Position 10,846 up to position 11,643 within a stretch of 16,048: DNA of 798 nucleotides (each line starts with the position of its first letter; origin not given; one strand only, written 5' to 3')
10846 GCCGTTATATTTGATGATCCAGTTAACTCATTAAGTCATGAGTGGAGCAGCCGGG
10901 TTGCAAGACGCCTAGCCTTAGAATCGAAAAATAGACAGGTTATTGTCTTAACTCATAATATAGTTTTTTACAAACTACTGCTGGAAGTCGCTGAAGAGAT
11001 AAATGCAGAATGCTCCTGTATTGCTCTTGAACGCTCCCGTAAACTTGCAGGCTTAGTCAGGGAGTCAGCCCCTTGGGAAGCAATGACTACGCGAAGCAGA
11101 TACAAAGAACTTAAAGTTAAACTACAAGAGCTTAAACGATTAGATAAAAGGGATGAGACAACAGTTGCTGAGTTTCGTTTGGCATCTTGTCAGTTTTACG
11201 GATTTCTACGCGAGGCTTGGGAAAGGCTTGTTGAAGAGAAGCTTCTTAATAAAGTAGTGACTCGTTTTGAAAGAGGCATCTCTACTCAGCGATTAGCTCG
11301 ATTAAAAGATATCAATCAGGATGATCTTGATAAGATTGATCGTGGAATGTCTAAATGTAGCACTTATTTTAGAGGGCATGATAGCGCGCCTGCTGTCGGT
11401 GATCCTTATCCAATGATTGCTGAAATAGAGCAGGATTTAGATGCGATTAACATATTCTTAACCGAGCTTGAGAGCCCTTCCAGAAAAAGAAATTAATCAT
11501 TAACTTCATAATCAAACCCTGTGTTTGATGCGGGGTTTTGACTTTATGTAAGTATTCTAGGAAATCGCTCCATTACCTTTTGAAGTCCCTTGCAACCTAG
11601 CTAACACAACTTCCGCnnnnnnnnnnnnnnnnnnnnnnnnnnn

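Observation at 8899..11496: AT-rich cargo gene encoding an 865-aa Rad50-like/ABC ATPase with a CxxC zinc-hook-like insertion: candidate RloC/PrrC-type anticodon nuclease or abortive-infection defense protein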

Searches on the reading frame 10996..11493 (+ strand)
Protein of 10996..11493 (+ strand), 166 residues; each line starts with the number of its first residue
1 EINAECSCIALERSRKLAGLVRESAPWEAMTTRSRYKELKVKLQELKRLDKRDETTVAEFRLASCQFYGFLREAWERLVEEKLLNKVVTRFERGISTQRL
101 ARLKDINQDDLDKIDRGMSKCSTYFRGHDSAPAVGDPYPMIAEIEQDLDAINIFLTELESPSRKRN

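Call 31: search_protein_families(library=padloc, proteins=[window:10996-11493:+], max_evalue=10)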
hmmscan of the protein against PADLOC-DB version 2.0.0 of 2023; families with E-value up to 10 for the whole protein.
window:10996-11493:+ (166 aa): 3 families
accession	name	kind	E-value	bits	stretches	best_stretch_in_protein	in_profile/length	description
PDLC04891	PDC-S06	-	2.4e-65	219.4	1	2-165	699-857/858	-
PDLC04893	PDC-S06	-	5.6e-21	72.7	1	5-159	706-857/862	-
PDLC04888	PDC-S06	-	8e-12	42.1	1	15-152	716-843/851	-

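Call 32: search_protein_families(library=pfam, proteins=[window:10996-11493:+], max_evalue=10)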
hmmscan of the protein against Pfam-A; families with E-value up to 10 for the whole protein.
window:10996-11493:+ (166 aa): 0 families

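Call 40: predict_structure(alignment_id=A2)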
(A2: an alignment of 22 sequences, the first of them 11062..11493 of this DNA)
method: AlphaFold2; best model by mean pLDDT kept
length: 144 residues; sequences in the alignment: 22
mean_pLDDT: 87.8   pTM: 0.82
mean pLDDT of the five models: 87.8, 86.0, 86.0, 84.8, 84.2
residues with pLDDT >= 90: 86; 70-90: 44; 50-70: 14; < 50: 0
segments of 3 or more residues with pLDDT < 50: none
pLDDT, mean of each block of 10 residues (from residue 1): 86 97 95 90 94 94 81 84 91 93 66 78 97 92 68
secondary structure, 60 per line:
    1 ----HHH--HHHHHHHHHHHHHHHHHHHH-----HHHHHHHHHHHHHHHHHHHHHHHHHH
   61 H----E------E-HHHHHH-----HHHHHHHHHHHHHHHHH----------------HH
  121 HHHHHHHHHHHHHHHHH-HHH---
elements in order: H10-29 H35-61 H75-80 H86-102 H119-137

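Call 64: search_protein_representatives(alignment_id=A2)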
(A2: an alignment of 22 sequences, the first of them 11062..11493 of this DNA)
Query: 22 sequences, 141 profile positions. Proteins with E-value up to 0.001 (for the whole library): 2786; up to 1e-10: 1935; up to 1e-30: 377. The best 150 are listed.
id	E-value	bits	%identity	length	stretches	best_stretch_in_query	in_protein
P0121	8.3e-54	197.4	-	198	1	1-140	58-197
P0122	1.1e-53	197.1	-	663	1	2-140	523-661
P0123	4.9e-52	191.7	-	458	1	2-140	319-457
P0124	3.4e-51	189.0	-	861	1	2-140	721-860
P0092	4.4e-51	188.6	-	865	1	2-140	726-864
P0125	9.3e-51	187.6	-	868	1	2-140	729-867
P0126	1.6e-50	186.8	-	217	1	1-139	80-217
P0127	2.0e-50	186.5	-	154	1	2-141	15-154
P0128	2.7e-50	186.1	-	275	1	2-140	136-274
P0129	3.5e-50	185.7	-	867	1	2-140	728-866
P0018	1.5e-49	183.6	-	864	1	2-138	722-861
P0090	8.1e-49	181.3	-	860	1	2-140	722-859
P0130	3.7e-48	179.1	-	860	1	2-140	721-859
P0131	1.1e-47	177.7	-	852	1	2-139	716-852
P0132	5.7e-47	175.3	-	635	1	2-140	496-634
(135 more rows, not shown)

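Call 79: search_solved_structures(query=A2, max_evalue=10)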
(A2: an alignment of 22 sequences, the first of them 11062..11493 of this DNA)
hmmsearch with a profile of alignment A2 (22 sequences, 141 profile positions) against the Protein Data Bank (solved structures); distinct sequences matched with E-value up to 10: 9.
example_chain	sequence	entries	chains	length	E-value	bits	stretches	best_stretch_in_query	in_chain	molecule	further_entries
4hto_A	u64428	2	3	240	0.69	12.9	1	57-110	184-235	DNA ligase 4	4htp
7fdp_A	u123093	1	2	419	0.69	12.9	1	57-118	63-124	Insecticidal protein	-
7d9k_A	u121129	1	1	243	0.71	12.9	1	57-110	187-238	DNA ligase 4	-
7d9y_A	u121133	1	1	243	0.72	12.9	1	57-110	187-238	DNA ligase 4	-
7bqs_A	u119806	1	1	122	1.1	12.3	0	18-51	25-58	Nomur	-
5nnz_B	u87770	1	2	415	1.2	12.1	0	83-106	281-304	Dynein assembly factor with WDR repeat domains 1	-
4bjm_A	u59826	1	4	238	1.5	11.8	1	12-60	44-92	AVRM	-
4ap9_A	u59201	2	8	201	1.9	11.5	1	99-135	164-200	PHOSPHOSERINE PHOSPHATASE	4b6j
8oyx_A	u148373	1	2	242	8.5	9.4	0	15-58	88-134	De novo designed soluble GPCR-like protein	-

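Call 86: fold_search(model_id=the predicted structure, library=pdb)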
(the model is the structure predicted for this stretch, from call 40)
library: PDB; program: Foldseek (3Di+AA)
matches with E <= 10: 150; with E <= 0.001: 0
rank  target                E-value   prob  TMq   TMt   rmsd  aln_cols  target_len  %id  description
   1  4oyd_B                7.2e-01  0.23  0.28  0.32  10.9       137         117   18  Crystal structure of a computationally designed inhibitor of an Epstein-Barr viral Bcl-2 protein (released 2014-07-09)
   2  1ufb_A                7.6e-01  0.28  0.33  0.35   7.4       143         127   17  Crystal structure of TT1696 from Thermus thermophilus HB8 (released 2003-11-28)
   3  9h6x                  8.9e-01  0.60  0.42  0.05   6.9       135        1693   16  Cryo-EM structure of lipid-bound human myoferlin (25 mol% DOPS/5 mol% PI(4,5)P2 nanodisc) (released 2025-06-04)
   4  8eja_A                9.9e-01  0.28  0.31  0.38  10.1       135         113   13  Computational design of potent and selective inhibitors of Bak and Bax (released 2024-03-20)
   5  8eja_B                1.1e+00  0.20  0.27  0.33   9.7       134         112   16  Computational design of potent and selective inhibitors of Bak and Bax (released 2024-03-20)
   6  9clb_F                1.1e+00  0.16  0.28  0.32  10.9       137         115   16  Crystal structure of Bak bound to the inhibitory aBAK (released 2025-07-16)
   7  7ae9_B                1.2e+00  0.30  0.41  0.42   6.8       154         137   12  Crystal structure of mono-AMPylated HEPN(R46E) toxin in complex with MNT antitoxin (released 2020-12-30)
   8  5yep_B                1.4e+00  0.28  0.40  0.42   7.3       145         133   12  Crystal structure of SO_3166-SO_3165 from Shewanella oneidensis (released 2018-03-28)
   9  1ylm_A                1.4e+00  0.16  0.31  0.31   7.2       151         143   14  Structure of Cytosolic Protein of Unknown Function YutE from Bacillus subtilis (released 2005-03-01)
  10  9clb_D                1.4e+00  0.15  0.27  0.32   9.2       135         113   14  Crystal structure of Bak bound to the inhibitory aBAK (released 2025-07-16)
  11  6r6n_A                1.5e+00  0.38  0.36  0.44   8.1       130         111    9  Recombinantly produced Kusta0087/Kusta0088 Complex, C32M/C101M mutant (released 2019-10-02)
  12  7bxo_H                1.5e+00  0.38  0.44  0.48   6.4       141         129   11  Crystal structure of the toxin-antitoxin with AMP-PNP (released 2020-09-30)
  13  7qv9_D                1.5e+00  0.33  0.31  0.04   9.8        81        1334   12  CryoEM structure of bacterial transcription intermediate complex mediated by activator PspF (released 2022-11-09)
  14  4llc_A                1.6e+00  0.38  0.36  0.40   7.2       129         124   10  The crystal structure of R60E mutant of the histidine kinase (KinB) sensor domain from Pseudomonas aeruginosa PA01 (released 2013-08-07)
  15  7ae6_A                1.6e+00  0.23  0.38  0.37   6.9       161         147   11  Crystal structure of di-AMPylated HEPN(R102A) toxin (released 2020-12-30)
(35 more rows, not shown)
